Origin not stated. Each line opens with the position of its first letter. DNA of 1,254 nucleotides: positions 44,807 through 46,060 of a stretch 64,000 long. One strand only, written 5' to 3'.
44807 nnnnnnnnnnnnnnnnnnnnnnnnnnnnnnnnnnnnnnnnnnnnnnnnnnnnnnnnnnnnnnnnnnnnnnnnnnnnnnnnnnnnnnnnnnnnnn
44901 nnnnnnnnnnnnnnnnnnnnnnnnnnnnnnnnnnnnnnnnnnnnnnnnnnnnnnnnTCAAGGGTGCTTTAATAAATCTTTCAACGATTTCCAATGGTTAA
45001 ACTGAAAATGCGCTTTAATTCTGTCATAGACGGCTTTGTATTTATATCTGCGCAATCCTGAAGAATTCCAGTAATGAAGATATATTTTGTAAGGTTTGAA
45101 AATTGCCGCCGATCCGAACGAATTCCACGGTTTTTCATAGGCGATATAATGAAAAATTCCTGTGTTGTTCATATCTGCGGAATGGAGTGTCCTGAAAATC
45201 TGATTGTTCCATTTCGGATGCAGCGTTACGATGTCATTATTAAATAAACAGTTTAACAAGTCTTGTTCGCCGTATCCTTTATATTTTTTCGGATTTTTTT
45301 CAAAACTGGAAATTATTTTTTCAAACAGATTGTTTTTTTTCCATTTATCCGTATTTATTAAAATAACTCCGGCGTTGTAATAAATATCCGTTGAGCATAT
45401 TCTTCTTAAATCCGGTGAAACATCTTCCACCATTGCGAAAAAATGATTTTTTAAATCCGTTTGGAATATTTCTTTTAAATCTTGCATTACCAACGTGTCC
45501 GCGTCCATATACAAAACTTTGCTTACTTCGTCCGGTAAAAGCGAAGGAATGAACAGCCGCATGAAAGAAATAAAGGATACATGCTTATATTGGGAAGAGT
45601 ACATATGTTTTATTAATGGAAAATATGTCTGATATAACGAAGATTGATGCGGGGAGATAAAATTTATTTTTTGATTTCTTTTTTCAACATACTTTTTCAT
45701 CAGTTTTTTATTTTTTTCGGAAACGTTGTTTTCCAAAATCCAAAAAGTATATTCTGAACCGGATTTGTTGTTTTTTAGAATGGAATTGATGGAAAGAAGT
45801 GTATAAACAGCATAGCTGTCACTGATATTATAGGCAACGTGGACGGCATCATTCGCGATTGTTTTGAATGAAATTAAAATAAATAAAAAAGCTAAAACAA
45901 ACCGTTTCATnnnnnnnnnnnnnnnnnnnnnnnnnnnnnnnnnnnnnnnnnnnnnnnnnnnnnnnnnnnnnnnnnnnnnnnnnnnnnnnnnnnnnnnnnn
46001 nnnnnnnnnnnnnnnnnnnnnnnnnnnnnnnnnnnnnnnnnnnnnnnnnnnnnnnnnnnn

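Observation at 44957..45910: GT8 glycosyltransferase with an N-terminal signal-anchor and extreme AT-richness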

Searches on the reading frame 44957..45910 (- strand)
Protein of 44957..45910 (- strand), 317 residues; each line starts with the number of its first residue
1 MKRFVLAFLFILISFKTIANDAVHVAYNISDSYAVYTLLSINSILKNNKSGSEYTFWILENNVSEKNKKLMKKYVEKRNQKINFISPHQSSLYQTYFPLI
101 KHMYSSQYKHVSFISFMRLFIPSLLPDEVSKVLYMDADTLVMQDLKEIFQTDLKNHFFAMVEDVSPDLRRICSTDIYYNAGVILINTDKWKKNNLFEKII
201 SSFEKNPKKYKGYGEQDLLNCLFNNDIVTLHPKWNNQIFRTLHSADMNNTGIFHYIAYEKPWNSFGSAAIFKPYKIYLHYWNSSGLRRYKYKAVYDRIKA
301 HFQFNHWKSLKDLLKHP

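Call 3: search_protein_families(library=pfam, proteins=[window:44957-45910:-], max_evalue=0.01)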
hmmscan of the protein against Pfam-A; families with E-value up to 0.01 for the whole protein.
window:44957-45910:- (317 aa): 2 families
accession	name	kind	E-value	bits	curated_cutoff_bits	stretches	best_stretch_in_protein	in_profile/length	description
PF01501.26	Glyco_transf_8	-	2.7e-45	155.4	24.3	1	24-264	1-251/253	Glycosyl transferase family 8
PF18404.7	Glyco_transf_24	-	5.2e-12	46.2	25.7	1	37-161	16-128/268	Glucosyltransferase 24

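Call 7: find_homologous_proteins(query=window:44957-45910:-)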
Query window:44957-45910:- (317 aa): 24 proteins with E <= 0.001 among 1634 candidates.
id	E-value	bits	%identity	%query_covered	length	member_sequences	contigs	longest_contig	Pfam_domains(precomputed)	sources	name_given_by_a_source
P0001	1.5e-210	716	100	100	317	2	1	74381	PF01501.27,PF18404.8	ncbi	-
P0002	4.0e-121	423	59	99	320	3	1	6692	PF01501.27,PF18404.8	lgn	-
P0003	1.1e-117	411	60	99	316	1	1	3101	PF01501.27,PF18404.8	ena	-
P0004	1.5e-56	210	42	91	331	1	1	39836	PF01501.27,PF18404.8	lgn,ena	-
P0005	6.3e-50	189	38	88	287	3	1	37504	PF01501.27,PF18404.8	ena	-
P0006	2.5e-47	180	36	98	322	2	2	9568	PF01501.27,PF18404.8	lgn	-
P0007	3.1e-47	180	38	98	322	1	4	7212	PF01501.27,PF18404.8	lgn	-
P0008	1.1e-46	178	39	92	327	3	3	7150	PF01501.27,PF18404.8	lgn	-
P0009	1.7e-45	174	38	94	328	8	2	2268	PF01501.27,PF18404.8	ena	-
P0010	7.3e-43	166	38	92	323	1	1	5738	PF01501.27,PF18404.8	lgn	-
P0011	2.5e-42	164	36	86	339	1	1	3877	PF01501.27,PF18404.8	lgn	-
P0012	8.5e-42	162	34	95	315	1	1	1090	PF01501.27,PF18404.8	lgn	-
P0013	3.1e-40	157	37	91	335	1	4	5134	PF01501.27,PF18404.8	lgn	-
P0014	1.0e-37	149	34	88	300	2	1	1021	PF01501.27,PF18404.8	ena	-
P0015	3.0e-37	147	36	78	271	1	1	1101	PF01501.27,PF18404.8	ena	-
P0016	1.3e-36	145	37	80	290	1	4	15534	PF01501.27,PF18404.8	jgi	-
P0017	6.5e-35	139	42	61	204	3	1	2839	PF01501.27,PF18404.8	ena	-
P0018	2.5e-18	85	29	76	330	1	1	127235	PF01501.27,PF18404.8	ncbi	-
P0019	6.7e-16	77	28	76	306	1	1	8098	PF01501.27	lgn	-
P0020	8.8e-16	77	30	93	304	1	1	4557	PF01501.27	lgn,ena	-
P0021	4.4e-15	74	29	95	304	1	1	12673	PF01501.27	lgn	-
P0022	3.6e-13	68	27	71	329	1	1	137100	PF01501.27,PF18404.8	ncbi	-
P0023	2.2e-10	59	26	78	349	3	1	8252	PF01501.27,PF18404.8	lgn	-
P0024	7.7e-10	57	24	76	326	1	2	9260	PF01501.27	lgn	-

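Call 9: list_cluster_members(proteins=[P0001, P0004, P0018, P0022])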
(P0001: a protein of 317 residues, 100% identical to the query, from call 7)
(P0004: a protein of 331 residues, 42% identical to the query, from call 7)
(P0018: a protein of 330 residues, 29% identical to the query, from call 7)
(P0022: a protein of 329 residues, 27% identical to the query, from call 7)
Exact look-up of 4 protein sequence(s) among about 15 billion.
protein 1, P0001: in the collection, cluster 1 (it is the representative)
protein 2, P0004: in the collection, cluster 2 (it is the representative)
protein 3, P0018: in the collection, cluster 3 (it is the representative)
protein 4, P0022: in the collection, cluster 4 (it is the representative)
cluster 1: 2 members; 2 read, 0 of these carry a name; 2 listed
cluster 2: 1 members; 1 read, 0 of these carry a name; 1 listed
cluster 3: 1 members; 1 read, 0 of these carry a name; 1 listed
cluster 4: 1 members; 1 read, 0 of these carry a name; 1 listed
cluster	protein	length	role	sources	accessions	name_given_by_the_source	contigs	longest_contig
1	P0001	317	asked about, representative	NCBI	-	-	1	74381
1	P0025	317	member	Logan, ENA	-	-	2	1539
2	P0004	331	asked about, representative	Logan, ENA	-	-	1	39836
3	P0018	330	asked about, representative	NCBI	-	-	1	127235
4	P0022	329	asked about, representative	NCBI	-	-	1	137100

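Call 11: find_encoding_contigs(protein=P0004, flank=10000, max_places=3)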
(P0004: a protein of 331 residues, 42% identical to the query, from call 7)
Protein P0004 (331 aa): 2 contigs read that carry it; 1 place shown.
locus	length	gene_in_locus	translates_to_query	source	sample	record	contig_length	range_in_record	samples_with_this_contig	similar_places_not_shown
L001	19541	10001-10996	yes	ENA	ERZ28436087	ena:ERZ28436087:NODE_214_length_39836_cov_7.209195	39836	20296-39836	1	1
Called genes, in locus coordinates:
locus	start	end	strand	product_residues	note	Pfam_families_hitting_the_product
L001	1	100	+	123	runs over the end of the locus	PF01325:Fe_dep_repress, PF01978:TrmB (weak), PF02742:Fe_dep_repr_C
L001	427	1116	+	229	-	-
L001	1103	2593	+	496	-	-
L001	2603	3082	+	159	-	-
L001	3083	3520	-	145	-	PF22769:DCD, PF00692:dUTPase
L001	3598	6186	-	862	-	PF01411:tRNA-synt_2c, PF07973:tRNA_SAD, PF02272:DHHA1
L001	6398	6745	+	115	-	-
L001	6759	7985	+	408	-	PF07690:MFS_1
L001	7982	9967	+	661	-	PF01501:Glyco_transf_8, PF18404:Glyco_transf_24, PF01501:Glyco_transf_8, PF18404:Glyco_transf_24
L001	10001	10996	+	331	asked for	PF01501:Glyco_transf_8, PF18404:Glyco_transf_24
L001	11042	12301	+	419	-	PF00375:SDF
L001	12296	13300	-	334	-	PF01569:PAP2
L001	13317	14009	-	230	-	-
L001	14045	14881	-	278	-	PF00892:EamA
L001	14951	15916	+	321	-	PF08240:ADH_N, PF16912:Glu_dehyd_C, PF00107:ADH_zinc_N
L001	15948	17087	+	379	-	PF03739:LptF_LptG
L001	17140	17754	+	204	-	-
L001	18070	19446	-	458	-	PF02881:SRP54_N, PF06414:Zeta_toxin, PF00448:SRP54, PF01656:CbiA (weak), PF13401:AAA_22 (weak), PF02978:SRP_SPB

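Call 12: find_related_loci(query=A1, collection=genome_contigs, flank=10000)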
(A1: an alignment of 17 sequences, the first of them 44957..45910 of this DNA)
Query A1 (317 aa) in genome_contigs; peptide patterns used: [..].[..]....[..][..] (x = any residue, [..] = any of these).
251 stretches matched a pattern; 222 encode a relative of the query (tblastn E <= 1e-3); the best 80 are kept; 80 distinct loci.
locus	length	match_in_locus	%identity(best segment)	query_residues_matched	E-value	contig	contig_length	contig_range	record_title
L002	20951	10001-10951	37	1-316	2e-59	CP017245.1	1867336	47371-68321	Candidatus Melainabacteria bacterium MEL.A1 chromosome, complete genome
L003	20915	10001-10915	38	1-302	2e-55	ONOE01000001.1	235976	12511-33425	uncultured bacterium isolate RUG493 genome assembly, contig: scaffold_0, whole genome shotgun sequence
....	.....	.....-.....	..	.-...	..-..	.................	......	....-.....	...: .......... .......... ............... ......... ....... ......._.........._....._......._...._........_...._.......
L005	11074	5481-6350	37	1-284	6e-54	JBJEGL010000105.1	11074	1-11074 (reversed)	MAG: Candidatus Gastranaerophilaceae bacterium isolate LOHA03_bin.015 NODE_2208_length_11074_cov_6.066884, whole genome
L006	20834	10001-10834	40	21-291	8e-53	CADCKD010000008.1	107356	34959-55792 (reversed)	uncultured bacterium isolate RUG14723 genome assembly, contig: RUG14723_asm_8, whole genome shotgun sequence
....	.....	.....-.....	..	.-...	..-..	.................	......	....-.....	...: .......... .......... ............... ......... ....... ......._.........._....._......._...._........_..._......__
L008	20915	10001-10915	36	1-295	8e-51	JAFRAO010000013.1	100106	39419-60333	Bacterium isolate RGIG2320 Goat_Duodenum.Co__c228960, whole genome shotgun sequence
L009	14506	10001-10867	38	23-299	1e-47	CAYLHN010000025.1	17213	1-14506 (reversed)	MAG TPA_asm: uncultured Muribaculaceae bacterium isolate SRP278969_co1_99 genome assembly, contig: NODE_4135_length_1721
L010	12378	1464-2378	32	4-298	2e-43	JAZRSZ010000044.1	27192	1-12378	MAG: Candidatus Gastranaerophilaceae bacterium isolate T1900045345_YK20190035.MAGScoT_cleanbin_000003 SGB_6699_k141_5959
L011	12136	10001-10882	37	1-291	6e-53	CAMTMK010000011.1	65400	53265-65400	MAG TPA_asm: uncultured bacterium isolate SRR12464004_bin.8_metawrap_v1.3_MAG genome assembly, contig: NODE.174_length_6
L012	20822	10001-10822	33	18-290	2e-39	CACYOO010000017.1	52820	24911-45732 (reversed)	uncultured bacterium isolate RUG12125 genome assembly, contig: RUG12125_asm_17, whole genome shotgun sequence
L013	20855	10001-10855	30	22-293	9e-33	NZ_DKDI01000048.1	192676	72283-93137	MAG: Treponema sp. UBA6852 UBA6852_contig_367, whole genome shotgun sequence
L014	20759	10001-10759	30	23-283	7e-32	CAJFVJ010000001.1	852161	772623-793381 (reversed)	Candidatus Adamsella avium isolate Chicken_20_mag_183 genome assembly, contig: MAGpy_11413_20_idba_bin_183_fascaffold_0,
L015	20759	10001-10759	30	23-283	1e-31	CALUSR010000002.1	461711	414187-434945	MAG: Candidatus Gastranaerophilales bacterium isolate BRZ_CV__bin38 genome assembly, contig: BRZ_CV__NODE_5_length_46171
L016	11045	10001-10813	30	24-293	3e-31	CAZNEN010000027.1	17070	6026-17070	MAG TPA_asm: uncultured Muribaculaceae bacterium isolate SRP141132_co3_343 genome assembly, contig: NODE_2814_length_170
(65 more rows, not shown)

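Call 14: find_encoding_contigs(protein=P0001, flank=3000, max_places=4)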
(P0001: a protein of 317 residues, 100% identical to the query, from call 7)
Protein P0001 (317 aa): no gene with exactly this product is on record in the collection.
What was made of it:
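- Tried and rejected: The exact window GT8 was not found by the contig look-up (call 14).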

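Call 15: find_encoding_contigs(protein=P0002, flank=10000, max_places=4)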
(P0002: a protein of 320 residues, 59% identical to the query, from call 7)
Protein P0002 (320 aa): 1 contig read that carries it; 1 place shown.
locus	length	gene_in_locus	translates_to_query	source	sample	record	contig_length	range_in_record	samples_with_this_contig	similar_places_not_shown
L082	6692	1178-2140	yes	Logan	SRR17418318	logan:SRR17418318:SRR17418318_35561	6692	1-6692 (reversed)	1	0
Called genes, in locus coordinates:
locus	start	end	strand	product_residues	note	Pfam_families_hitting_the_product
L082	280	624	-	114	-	-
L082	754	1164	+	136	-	-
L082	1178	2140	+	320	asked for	PF01501:Glyco_transf_8, PF18404:Glyco_transf_24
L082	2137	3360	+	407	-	PF07690:MFS_1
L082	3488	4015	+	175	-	PF03729:DUF308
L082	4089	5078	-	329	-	PF00437:T2SSE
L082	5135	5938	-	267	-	PF00950:ABC-3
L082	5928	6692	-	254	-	?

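Call 16: find_encoding_contigs(protein=P0003, flank=10000, max_places=4)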
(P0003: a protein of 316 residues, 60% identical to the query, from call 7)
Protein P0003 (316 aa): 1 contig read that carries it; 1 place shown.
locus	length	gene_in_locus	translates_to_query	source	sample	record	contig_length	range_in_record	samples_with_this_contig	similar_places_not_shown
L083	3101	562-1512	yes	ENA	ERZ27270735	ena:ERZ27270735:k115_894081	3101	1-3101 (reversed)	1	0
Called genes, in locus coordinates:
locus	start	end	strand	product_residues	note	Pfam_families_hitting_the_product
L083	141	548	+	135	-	-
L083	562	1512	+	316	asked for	PF01501:Glyco_transf_8, PF18404:Glyco_transf_24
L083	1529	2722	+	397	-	PF07690:MFS_1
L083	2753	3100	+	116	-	?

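Call 21: search_protein_families(library=ncbifam, proteins=[window:44957-45910:-, L083:1529-2722:+, L001:7982-9967:+], max_evalue=0.01)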
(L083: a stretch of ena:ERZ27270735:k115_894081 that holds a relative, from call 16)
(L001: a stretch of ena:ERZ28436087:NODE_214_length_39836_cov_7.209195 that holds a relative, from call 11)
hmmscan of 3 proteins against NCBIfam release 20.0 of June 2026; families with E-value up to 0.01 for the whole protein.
window:44957-45910:- (317 aa): 1 family
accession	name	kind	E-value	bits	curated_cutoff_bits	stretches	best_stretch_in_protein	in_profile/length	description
NF011718.0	PRK15171.1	equivalog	5.9e-20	71.7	461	1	18-274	23-284/337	lipopolysaccharide 3-alpha-galactosyltransferase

L083:1529-2722:+ (397 aa): 2 families
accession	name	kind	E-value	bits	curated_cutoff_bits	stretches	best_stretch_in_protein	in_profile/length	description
TIGR00880.1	2_A_01_02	superfamily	2.8e-07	30.7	131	1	51-178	12-138/141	multidrug resistance protein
NF012177.1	tet_MFS_42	exception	0.002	17.4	850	1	17-238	12-234/411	tetracycline efflux MFS transporter Tet(42)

L001:7982-9967:+ (661 aa): 1 family
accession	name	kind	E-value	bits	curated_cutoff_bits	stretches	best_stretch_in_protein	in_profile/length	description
NF011718.0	PRK15171.1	equivalog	5.4e-40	137.6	461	3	348-630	22-300/337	lipopolysaccharide 3-alpha-galactosyltransferase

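Call 22: search_solved_structures(query=A1, max_evalue=0.01, show_alignments=1)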
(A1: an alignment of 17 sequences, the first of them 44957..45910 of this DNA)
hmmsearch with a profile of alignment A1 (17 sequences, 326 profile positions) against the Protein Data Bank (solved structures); distinct sequences matched with E-value up to 0.01: 37.
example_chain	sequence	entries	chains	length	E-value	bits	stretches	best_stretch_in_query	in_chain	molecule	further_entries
1g9r_A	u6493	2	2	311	4.5e-32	114.6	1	25-270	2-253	GLYCOSYL TRANSFERASE | GALACTOSYL TRANSFERASE LGTC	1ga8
1ss9_A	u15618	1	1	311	5.9e-31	110.9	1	25-270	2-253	alpha-1,4-galactosyl transferase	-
6u4b_A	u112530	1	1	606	1.1e-27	100.2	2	19-164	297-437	WbbM protein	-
3tzt_A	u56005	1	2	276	2.8e-25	92.2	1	28-286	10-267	Glycosyl transferase family 8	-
5gvv_A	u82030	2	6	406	1e-23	87.1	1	88-274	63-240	Glycosyl transferase family 8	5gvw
7zvj_A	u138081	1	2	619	2.9e-15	59.3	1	109-267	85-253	Xylosyl- and glucuronyltransferase LARGE1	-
7ui6_A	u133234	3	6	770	4.5e-15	58.7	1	109-267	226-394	Xylosyl- and glucuronyltransferase LARGE1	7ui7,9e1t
5h18_A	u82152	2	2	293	3.1e-07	33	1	52-180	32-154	UGGT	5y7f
7zlu_A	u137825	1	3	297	9e-07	31.4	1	49-242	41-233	UDP-glucose-glycoprotein glucosyltransferase-like protein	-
6fsn_A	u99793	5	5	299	9.1e-07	31.4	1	49-242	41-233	UDP-glucose-glycoprotein glucosyltransferase-like protein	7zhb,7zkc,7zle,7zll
7zxw_A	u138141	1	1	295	9.2e-07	31.4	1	49-242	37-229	UDP-glucose-glycoprotein glucosyltransferase-like protein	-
4ueg_A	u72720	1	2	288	9.3e-07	31.4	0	215-274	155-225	GLYCOGENIN-2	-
3v90_A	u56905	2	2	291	1.7e-06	30.6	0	215-279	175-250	Glycogenin-1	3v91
1zct_A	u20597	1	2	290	1.7e-06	30.5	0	215-279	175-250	Glycogenin-1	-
3v8y_A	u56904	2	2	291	1.7e-06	30.5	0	215-279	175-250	Glycogenin-1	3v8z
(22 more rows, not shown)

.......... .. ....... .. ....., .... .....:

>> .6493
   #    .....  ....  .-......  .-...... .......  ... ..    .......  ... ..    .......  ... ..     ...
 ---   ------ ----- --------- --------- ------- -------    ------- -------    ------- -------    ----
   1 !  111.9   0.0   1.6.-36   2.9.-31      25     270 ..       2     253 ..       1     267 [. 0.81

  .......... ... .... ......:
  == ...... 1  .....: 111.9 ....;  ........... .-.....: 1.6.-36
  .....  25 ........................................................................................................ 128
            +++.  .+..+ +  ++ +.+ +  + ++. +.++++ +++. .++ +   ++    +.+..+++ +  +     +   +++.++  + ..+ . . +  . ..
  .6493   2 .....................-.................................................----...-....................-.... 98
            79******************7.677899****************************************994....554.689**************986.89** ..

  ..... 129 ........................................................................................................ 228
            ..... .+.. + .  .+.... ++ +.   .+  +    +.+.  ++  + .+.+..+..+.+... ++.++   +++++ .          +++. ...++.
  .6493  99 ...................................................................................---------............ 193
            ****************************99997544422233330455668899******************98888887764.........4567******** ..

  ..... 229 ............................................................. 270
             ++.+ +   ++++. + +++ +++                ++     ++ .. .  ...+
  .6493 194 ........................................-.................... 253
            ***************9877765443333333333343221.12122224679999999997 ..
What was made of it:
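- On Eukaryotic type-II Golgi GT8: Eukaryotic structures score 1e-15 to 1e-6 against 1e-32 for LgtC (call 22).
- Closest known: Eukaryotic type-II Golgi/ER GT8 enzymes. Different: They are far more distant in sequence (E 1e-15 to 1e-6; call 22).
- Checked: LgtC residue 2 aligns to profile position 25 (call 22).
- The nearest relatives are LOS/LPS-type enzymes (call 22). Bacterial GT8 structures match 12 to 25 orders of magnitude better than eukaryotic ones (call 22).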
